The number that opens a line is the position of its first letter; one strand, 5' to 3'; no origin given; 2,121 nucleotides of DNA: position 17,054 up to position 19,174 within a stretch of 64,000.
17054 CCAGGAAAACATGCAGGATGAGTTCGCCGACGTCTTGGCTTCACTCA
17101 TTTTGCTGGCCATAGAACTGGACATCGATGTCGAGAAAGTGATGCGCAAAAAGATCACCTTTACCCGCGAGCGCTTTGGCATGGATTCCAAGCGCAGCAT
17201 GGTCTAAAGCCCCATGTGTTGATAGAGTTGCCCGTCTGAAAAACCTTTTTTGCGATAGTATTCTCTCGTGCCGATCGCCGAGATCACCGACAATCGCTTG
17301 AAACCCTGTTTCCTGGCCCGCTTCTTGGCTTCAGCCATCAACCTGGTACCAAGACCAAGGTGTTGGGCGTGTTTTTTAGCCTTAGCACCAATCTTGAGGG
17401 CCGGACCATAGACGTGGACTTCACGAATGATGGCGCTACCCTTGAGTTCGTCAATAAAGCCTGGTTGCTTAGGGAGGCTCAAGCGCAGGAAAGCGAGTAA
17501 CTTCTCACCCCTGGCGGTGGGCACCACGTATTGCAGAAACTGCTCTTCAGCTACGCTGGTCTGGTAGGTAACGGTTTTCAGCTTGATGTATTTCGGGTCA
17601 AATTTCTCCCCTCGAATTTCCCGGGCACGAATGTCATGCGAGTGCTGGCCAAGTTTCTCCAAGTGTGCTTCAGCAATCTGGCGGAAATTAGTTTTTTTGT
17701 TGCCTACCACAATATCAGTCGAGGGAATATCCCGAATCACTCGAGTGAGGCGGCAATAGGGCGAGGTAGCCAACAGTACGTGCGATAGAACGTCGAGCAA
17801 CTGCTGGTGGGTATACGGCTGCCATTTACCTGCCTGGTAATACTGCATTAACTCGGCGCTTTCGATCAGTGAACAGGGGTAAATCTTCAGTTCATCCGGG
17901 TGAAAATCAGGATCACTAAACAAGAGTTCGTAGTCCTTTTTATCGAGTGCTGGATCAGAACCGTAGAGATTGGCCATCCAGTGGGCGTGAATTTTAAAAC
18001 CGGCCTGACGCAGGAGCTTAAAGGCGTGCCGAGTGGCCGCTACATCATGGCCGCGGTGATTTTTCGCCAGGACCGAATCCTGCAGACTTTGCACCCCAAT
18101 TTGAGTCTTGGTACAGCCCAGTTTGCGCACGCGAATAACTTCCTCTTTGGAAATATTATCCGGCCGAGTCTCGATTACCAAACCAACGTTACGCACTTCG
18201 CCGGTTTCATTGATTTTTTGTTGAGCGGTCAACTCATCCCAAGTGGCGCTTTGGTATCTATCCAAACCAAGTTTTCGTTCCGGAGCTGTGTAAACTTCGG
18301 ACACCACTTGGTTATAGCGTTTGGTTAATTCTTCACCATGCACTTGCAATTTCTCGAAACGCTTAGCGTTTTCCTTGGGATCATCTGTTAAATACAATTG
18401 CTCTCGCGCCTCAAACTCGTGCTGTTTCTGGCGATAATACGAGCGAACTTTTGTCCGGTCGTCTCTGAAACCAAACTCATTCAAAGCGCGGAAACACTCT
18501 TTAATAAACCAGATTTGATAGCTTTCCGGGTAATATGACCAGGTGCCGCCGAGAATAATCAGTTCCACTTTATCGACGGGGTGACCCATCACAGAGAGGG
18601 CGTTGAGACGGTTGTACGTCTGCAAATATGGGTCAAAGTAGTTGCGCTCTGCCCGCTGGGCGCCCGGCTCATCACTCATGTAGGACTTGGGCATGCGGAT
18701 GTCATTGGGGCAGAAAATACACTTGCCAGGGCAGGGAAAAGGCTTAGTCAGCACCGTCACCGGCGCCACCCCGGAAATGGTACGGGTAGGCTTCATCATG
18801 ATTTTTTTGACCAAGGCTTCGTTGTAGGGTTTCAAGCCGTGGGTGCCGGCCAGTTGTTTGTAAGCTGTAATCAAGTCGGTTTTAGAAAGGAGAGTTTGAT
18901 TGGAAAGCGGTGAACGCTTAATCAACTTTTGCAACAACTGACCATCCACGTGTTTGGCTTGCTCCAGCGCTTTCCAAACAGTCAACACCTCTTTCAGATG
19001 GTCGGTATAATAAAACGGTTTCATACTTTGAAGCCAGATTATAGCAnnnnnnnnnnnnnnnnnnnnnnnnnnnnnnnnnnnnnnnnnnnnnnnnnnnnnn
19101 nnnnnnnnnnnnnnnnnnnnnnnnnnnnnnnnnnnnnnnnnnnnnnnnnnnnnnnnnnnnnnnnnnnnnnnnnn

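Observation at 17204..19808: Bacterial Elp3 divergently paired with a Trm9/ALKBH8-type methyltransferase: predicted eukaryote/archaeal-style mcm5U34 pathway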

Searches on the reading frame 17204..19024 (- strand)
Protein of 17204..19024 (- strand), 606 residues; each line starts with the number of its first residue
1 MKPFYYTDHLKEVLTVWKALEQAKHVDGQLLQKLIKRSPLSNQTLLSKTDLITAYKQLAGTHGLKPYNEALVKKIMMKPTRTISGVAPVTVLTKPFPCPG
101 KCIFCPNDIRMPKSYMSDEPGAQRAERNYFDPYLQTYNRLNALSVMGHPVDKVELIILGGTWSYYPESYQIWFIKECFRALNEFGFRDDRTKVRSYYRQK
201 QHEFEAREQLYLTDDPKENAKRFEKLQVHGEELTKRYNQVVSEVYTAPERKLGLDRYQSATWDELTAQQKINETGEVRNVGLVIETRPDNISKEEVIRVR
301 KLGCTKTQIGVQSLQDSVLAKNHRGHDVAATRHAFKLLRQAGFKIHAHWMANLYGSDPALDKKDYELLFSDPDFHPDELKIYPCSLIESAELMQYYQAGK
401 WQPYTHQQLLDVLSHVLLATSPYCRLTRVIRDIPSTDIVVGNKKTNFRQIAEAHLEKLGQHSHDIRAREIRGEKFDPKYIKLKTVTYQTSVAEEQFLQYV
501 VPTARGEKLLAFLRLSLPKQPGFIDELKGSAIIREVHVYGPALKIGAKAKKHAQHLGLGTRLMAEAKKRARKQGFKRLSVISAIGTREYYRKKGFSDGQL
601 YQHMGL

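Call 3: search_protein_families(library=pfam, proteins=[window:17204-19024:-])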
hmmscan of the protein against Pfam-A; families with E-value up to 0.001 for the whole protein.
window:17204-19024:- (606 aa): 5 families
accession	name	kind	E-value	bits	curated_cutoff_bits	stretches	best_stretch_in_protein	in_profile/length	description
PF16199.10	Radical_SAM_C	-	9.2e-16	58.2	31.9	1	376-456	1-84/85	Radical_SAM C-terminal domain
PF04055.27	Radical_SAM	-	4.1e-10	40.5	29.5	1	276-345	74-143/166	Radical SAM superfamily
PF13673.13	Acetyltransf_10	-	1.3e-05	25.7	23.6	1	551-597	61-109/128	Acetyltransferase (GNAT) domain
PF00583.31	Acetyltransf_1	-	8.3e-05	23.3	20.7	1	538-595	67-116/116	Acetyltransferase (GNAT) family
PF13508.13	Acetyltransf_7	-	0.00053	20.8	27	0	551-596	38-83/84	Acetyltransferase (GNAT) domain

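Call 4: search_protein_families(library=ncbifam, proteins=[window:17204-19024:-])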
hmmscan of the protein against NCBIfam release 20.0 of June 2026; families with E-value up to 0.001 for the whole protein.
window:17204-19024:- (606 aa): 10 families
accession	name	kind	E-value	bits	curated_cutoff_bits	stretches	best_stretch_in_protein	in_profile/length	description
TIGR01211.1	ELP3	subfamily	3.7e-138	461.3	350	1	67-601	47-517/522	tRNA uridine(34) 5-carboxymethylaminomethyl modification radical SAM/GNAT enzyme Elp3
TIGR01212.1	TIGR01212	equivalog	2.3e-14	53.2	180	1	280-449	110-280/302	tRNA modification radical SAM protein MnmL/YtqA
NF006067.1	PRK08208.1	equivalog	9.8e-09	34.6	380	1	276-397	121-240/427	STM4012 family radical SAM protein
TIGR03994.1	rSAM_HemZ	equivalog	1.8e-07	30.7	321.4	1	286-395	180-287/401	coproporphyrinogen dehydrogenase HemZ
TIGR04013.1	B12_SAM_MJ_1487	hypoth_equivalog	8.6e-07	28.1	251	1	285-346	246-308/382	TIGR04013 family B12-binding domain/radical SAM domain-containing protein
TIGR00539.1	hemN_rel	equivalog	3.7e-06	26.3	205.4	1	279-344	86-151/361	radical SAM family heme chaperone HemW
NF040546.1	rSAM_CUAEP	equivalog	0.0003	19.6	500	1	296-351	266-321/468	CUAEP/CCAEP-tail radical SAM (seleno)protein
NF006060.0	PRK08207.1-3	equivalog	0.00061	18.7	653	0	286-344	248-306/477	coproporphyrinogen III oxidase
TIGR01210.1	TIGR01210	equivalog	0.0008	18.7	212.15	0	270-348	96-174/313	archaeosine biosynthesis radical SAM protein RaSEA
TIGR00538.1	hemN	equivalog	0.00084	18.3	324.95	0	278-345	136-203/454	oxygen-independent coproporphyrinogen III oxidase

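Call 5: search_solved_structures(query=window:17204-19024:-, show_alignments=2)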
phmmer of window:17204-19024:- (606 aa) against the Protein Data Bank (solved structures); distinct sequences matched with E-value up to 0.001: 9.
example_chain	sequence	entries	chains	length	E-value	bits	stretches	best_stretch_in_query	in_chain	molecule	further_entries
6iaz_A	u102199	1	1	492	1.7e-97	330.6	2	265-597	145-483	Histone acetyltransferase, ELP3 family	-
6iad_A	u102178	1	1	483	1.7e-97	330.6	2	265-597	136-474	Histone acetyltransferase, ELP3 family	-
6ia8_A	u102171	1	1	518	2.2e-97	330.2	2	265-597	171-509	Histone acetyltransferase, ELP3 family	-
5l7j_A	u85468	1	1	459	1.5e-90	307.6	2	267-596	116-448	ELP3 family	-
5l7l_A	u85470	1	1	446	1e-79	271.9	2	267-596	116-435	ELP3 family, ELP3 family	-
6ia6_A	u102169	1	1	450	1.1e-79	271.8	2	267-596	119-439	ELP3 family, ELP3 family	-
8ptx_C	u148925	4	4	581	4.7e-79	269.7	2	270-596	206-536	Elongator complex protein 3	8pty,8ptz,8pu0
8avg_C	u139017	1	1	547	8.7e-79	268.8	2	269-596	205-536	Elongator complex protein 3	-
6qk7_C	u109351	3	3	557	6.6e-75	256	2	277-596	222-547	Elongator complex protein 3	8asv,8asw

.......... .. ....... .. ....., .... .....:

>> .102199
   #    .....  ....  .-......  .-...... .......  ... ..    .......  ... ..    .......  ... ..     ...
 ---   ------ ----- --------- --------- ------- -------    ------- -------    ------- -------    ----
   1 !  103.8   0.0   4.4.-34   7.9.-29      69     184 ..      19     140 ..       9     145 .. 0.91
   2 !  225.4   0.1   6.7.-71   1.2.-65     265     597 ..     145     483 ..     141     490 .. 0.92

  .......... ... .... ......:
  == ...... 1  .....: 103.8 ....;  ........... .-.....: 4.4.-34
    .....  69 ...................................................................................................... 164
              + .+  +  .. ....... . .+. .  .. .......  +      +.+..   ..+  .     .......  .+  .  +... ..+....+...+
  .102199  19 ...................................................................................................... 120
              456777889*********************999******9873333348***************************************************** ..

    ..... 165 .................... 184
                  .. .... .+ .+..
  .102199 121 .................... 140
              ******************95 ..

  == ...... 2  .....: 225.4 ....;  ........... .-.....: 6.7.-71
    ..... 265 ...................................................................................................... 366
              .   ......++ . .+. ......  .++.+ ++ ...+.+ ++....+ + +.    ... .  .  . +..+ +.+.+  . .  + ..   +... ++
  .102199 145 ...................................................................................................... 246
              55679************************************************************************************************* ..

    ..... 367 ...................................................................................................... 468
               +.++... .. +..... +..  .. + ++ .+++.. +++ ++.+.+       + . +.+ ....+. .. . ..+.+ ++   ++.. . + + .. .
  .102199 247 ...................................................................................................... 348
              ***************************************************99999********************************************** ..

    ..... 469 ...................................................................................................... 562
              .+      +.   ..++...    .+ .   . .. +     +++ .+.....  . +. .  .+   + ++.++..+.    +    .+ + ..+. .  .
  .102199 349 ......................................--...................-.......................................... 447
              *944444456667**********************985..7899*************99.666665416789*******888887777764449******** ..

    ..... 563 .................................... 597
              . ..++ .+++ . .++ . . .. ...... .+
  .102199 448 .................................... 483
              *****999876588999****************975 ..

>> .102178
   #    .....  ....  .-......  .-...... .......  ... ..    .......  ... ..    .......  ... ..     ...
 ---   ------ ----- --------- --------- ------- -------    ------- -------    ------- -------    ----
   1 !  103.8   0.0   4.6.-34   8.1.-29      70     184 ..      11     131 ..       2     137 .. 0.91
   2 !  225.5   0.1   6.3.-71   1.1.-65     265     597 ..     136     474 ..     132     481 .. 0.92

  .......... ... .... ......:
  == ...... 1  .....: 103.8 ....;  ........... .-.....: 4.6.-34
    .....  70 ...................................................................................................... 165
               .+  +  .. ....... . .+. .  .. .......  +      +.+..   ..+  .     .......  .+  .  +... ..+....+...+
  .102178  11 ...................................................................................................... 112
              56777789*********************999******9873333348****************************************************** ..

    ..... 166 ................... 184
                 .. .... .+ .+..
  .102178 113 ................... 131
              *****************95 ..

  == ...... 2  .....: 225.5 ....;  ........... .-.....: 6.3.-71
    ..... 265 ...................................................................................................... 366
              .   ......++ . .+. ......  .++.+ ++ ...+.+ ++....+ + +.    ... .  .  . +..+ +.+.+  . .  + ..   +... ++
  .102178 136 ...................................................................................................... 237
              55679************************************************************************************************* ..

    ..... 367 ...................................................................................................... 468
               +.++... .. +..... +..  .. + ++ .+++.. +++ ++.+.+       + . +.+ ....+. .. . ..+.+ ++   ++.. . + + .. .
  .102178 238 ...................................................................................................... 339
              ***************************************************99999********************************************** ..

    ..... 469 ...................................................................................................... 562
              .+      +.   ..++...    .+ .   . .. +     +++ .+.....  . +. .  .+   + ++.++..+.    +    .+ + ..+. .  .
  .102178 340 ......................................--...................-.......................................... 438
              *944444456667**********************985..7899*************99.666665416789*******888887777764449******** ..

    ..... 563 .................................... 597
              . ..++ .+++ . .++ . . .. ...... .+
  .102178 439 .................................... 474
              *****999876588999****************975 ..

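Call 68: find_related_loci(query=window:17204-19024:-, collection=metagenome_contigs, flank=4000)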
Query window:17204-19024:- (606 aa) in metagenome_contigs; peptide patterns used: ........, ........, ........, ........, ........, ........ (x = any residue, [..] = any of these).
575 stretches matched a pattern; 442 encode a relative of the query (tblastn E <= 1e-3); the best 80 are kept; 80 distinct loci.
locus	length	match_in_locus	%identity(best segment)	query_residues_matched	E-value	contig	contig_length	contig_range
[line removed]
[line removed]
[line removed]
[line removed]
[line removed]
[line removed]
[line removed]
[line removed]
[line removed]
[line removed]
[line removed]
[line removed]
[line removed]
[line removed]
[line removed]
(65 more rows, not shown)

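Call 75: find_homologous_proteins(query=window:17204-19024:-, max_evalue=1e-20)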
Query window:17204-19024:- (606 aa): 8000 proteins with E <= 1e-20 among 8000 candidates; the best 120 are listed.
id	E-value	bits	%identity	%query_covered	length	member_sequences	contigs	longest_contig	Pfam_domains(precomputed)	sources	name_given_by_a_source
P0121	0.0e+0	1396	100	100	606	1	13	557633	PF13673.14,PF16199.11,PF04055.28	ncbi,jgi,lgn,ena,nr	ncbi:MAG: Histone acetyltransferase, ELP3 family [Candidatus Pacebacteria bacterium GW2011_GWB1_47_8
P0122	0.0e+0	1221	87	100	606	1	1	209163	PF16199.11,PF04055.28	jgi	jgi:elongator complex protein 3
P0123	0.0e+0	1168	83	100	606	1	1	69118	PF16199.11,PF04055.28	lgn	-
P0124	0.0e+0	1123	79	100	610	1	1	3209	PF16199.11,PF04055.28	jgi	jgi:elongator complex protein 3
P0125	0.0e+0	1123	81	100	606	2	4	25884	PF13673.14,PF16199.11,PF04055.28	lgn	-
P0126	0.0e+0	1117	79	100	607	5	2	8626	PF13673.14,PF16199.11,PF04055.28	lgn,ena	-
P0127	0.0e+0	1109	79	100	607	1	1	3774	PF16199.11,PF04055.28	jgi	jgi:elongator complex protein 3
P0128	0.0e+0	1108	79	100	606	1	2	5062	PF13673.14,PF16199.11,PF04055.28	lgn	-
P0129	0.0e+0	1086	76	100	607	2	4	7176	PF16199.11,PF04055.28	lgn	-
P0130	0.0e+0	1078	76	100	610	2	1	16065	PF16199.11,PF04055.28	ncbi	ncbi:MAG TPA: tRNA uridine(34) 5-carboxymethylaminomethyl modification radical SAM/GNAT enzyme Elp3 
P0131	0.0e+0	1075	77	100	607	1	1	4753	PF16199.11,PF04055.28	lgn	-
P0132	0.0e+0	1066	74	100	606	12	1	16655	PF13673.14,PF16199.11,PF04055.28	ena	-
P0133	0.0e+0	1013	75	95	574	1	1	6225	PF16199.11,PF04055.28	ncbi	ncbi:MAG: tRNA uridine(34) 5-carboxymethylaminomethyl modification radical SAM/GNAT enzyme Elp3, par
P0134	5.4e-290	981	69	100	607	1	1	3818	PF16199.11,PF04055.28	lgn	-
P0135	9.7e-287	970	68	100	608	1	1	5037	PF16199.11,PF04055.28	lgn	-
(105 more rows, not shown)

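Call 81: search_dna_similar(query=window:17204-19024:-, collection=phages, mode=protein, max_rows=10)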
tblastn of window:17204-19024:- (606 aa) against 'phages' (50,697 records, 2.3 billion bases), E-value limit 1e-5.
Records with a match: 2; places in all: 2; records where one place covers at least 80% of the query: 0.
Best place of each record, by identity: <60% 2.
By first word of the organism name: Enterococcus 2.
By host as written in the record: Enterococcus faecalis 1; - 1.
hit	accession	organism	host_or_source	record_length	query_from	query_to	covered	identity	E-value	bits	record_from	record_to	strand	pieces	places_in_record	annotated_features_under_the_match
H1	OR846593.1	Enterococcus phage Efs 1-1-1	Enterococcus faecalis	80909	268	439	28%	25.1%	2e-6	57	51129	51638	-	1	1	record has no annotation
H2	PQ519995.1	Enterococcus phage IME_EF3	-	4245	268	439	28%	24.6%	6e-6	56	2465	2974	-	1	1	record has no annotation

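Call 85: predict_structure(alignment_id=A3)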
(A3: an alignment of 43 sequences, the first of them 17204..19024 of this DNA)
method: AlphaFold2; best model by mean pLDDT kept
length: 606 residues; sequences in the alignment: 43
mean_pLDDT: 81.7   pTM: 0.82
mean pLDDT of the five models: 81.7, 80.1, 79.9, 76.6, 76.3
residues with pLDDT >= 90: 266; 70-90: 229; 50-70: 53; < 50: 58
segments of 3 or more residues with pLDDT < 50: 78-82, 103-126, 431-443, 542-553
pLDDT, mean of each block of 10 residues (from residue 1): 69 92 83 88 80 85 85 65 68 70 41 34 51 90 74 86 87 98 93 91 87 74 71 66 79 89 98 93 90 95 93 88 84 96 92 88 93 93 60 75 84 92 82 38 60 88 88 83 96 97 90 96 95 88 38 67 97 97 94 95 97
secondary structure, 60 per line:
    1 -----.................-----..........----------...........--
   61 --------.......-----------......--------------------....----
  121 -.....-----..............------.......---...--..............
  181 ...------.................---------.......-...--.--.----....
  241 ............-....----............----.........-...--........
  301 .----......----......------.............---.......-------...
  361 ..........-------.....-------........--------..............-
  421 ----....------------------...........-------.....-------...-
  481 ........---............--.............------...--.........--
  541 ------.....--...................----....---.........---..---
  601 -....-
elements in order: H6-22 H28-37 H48-58 H69-75 E87-92 H113-116 H122-126 H132-145 E152-158 H167-183 H190-206 H216-222 H237-252 H254-257 H262-273 E278-286 H293-301 E306-311 H316-321 H328-340 E344-350 H358-370 E378-382 H390-397 H406-419 E425-428 H447-457 H465-468 E481-488 E492-503 E506-518 E530-538 H547-551 H554-572 E577-580 H584-592 E602-605

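Call 88: fold_search(model_id=the predicted structure, library=pdb)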
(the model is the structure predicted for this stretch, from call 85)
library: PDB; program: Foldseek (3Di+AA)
matches with E <= 10: 1215; with E <= 0.001: 23
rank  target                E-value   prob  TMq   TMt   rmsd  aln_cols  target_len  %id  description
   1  6iad                  1.0e-34  1.00  0.64  0.89   4.1       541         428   32  Apo crystal structure of archaeal Methanocaldococcus infernus Elp3 (del1-54) (released 2019-02-20)
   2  6ia8                  1.4e-34  1.00  0.64  0.89   4.2       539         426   32  Apo crystal structure of archaeal Methanocaldococcus infernus Elp3 (del1-19) (released 2019-02-20)
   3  8ptx_C                5.5e-33  1.00  0.75  0.84   4.0       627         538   28  Cryo-EM structure of human Elp123 in complex with tRNA, acetyl-CoA, 5'-deoxyadenosine and methionine (released 2024-04-17)
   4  8asw_C                2.1e-32  1.00  0.74  0.84   3.7       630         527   27  Cryo-EM structure of yeast Elp123 in complex with alanine tRNA (released 2022-12-07)
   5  5l7j                  3.8e-32  1.00  0.60  0.88   4.1       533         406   32  Crystal Structure of Elp3 from Dehalococcoides mccartyi (released 2016-08-03)
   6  6qk7_C                5.5e-32  1.00  0.66  0.89   2.9       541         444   28  Elongator catalytic subcomplex Elp123 lobe (released 2019-07-17)
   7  5l7l                  7.1e-32  1.00  0.59  0.89   3.9       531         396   30  Crystal Structure of Elp3 from Dehalococcoides mccartyi (390-407 GSGSG) (released 2016-08-03)
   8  8asv_C                1.3e-31  1.00  0.66  0.85   4.1       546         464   28  Cryo-EM structure of yeast Elongator complex (released 2022-12-07)
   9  8pty_C                9.3e-31  1.00  0.65  0.88   6.9       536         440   29  Cryo-EM structure of human Elp123 in complex with 5'-deoxyadenosine and methionine (released 2024-04-17)
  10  6ia6                  3.5e-30  1.00  0.58  0.90   3.4       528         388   29  Crystal structure of the bacterial Dehalococcoides mccartyi Elp3 with desulfo-CoA (released 2019-02-20)
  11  8avg_C                1.6e-29  1.00  0.64  0.88   7.1       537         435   29  Cryo-EM structure of mouse Elp123 with bound SAM (released 2022-12-07)
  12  1olt                  1.0e-05  1.00  0.25  0.34   9.1       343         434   14  Coproporphyrinogen III oxidase (HemN) from Escherichia coli is a Radical SAM enzyme. (released 2003-12-04)
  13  6fd2_A                2.5e-05  1.00  0.18  0.24   5.0       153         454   17  Radical SAM 1,2-diol dehydratase AprD4 in complex with its substrate paromamine (released 2018-01-17)
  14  6fd2_B                2.9e-05  1.00  0.19  0.25   9.3       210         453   18  Radical SAM 1,2-diol dehydratase AprD4 in complex with its substrate paromamine (released 2018-01-17)
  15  9ccb                  6.2e-05  1.00  0.22  0.31   9.5       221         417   16  X-ray crystal structure of methyl-coenzyme M reductase glutamine methylase (MgmA) from Methanothermobacter marburgensis  (released 2025-01-01)
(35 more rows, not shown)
